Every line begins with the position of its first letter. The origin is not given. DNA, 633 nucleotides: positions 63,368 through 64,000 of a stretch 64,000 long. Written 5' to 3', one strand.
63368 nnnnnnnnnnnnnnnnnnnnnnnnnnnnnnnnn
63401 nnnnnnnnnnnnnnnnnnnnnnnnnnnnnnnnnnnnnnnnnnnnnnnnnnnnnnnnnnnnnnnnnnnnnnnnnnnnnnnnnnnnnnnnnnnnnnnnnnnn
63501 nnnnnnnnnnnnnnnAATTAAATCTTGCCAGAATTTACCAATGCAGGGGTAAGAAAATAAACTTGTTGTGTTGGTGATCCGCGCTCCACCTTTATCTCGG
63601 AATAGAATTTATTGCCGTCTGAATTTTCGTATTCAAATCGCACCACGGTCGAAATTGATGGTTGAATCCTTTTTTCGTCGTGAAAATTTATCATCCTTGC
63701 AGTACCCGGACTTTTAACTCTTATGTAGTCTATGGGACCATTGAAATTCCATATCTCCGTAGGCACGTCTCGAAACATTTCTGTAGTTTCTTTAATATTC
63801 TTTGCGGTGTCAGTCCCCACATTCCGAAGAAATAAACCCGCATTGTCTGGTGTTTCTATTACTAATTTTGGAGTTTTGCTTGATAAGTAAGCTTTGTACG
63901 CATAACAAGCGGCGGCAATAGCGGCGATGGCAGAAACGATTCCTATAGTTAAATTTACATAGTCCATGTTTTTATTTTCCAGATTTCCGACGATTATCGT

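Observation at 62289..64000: Low-GC two-gene module at the 3' edge: membrane protein + Shedu/DUF4263-like PD-(D/E)xK nuclease, a candidate defense locus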

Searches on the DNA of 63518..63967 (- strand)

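Call 16: search_rna_families(source=L011, start=4950, end=6064, threshold=evalue, max_evalue=10, show_alignments=3)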
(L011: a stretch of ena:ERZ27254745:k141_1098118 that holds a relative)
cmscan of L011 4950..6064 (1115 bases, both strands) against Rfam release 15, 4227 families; matches with E-value up to 10: 3.
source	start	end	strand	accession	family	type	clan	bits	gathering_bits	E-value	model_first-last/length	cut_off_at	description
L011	5104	5120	+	RF01716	PhotoRC-I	Cis-reg;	-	13.6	45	1.5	5-21/44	no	PhotoRC-I RNA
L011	5359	5475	+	RF02649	Trans44_sRNA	Gene; sRNA;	-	10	108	7.1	1-267/267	no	Ruegeria trans44 sRNA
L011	5735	5980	-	RF01946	KCNQ1OT1_1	Gene; lncRNA;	-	6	70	5.5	261-464/464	no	KCNQ1 overlapping transcript 1 conserved region 1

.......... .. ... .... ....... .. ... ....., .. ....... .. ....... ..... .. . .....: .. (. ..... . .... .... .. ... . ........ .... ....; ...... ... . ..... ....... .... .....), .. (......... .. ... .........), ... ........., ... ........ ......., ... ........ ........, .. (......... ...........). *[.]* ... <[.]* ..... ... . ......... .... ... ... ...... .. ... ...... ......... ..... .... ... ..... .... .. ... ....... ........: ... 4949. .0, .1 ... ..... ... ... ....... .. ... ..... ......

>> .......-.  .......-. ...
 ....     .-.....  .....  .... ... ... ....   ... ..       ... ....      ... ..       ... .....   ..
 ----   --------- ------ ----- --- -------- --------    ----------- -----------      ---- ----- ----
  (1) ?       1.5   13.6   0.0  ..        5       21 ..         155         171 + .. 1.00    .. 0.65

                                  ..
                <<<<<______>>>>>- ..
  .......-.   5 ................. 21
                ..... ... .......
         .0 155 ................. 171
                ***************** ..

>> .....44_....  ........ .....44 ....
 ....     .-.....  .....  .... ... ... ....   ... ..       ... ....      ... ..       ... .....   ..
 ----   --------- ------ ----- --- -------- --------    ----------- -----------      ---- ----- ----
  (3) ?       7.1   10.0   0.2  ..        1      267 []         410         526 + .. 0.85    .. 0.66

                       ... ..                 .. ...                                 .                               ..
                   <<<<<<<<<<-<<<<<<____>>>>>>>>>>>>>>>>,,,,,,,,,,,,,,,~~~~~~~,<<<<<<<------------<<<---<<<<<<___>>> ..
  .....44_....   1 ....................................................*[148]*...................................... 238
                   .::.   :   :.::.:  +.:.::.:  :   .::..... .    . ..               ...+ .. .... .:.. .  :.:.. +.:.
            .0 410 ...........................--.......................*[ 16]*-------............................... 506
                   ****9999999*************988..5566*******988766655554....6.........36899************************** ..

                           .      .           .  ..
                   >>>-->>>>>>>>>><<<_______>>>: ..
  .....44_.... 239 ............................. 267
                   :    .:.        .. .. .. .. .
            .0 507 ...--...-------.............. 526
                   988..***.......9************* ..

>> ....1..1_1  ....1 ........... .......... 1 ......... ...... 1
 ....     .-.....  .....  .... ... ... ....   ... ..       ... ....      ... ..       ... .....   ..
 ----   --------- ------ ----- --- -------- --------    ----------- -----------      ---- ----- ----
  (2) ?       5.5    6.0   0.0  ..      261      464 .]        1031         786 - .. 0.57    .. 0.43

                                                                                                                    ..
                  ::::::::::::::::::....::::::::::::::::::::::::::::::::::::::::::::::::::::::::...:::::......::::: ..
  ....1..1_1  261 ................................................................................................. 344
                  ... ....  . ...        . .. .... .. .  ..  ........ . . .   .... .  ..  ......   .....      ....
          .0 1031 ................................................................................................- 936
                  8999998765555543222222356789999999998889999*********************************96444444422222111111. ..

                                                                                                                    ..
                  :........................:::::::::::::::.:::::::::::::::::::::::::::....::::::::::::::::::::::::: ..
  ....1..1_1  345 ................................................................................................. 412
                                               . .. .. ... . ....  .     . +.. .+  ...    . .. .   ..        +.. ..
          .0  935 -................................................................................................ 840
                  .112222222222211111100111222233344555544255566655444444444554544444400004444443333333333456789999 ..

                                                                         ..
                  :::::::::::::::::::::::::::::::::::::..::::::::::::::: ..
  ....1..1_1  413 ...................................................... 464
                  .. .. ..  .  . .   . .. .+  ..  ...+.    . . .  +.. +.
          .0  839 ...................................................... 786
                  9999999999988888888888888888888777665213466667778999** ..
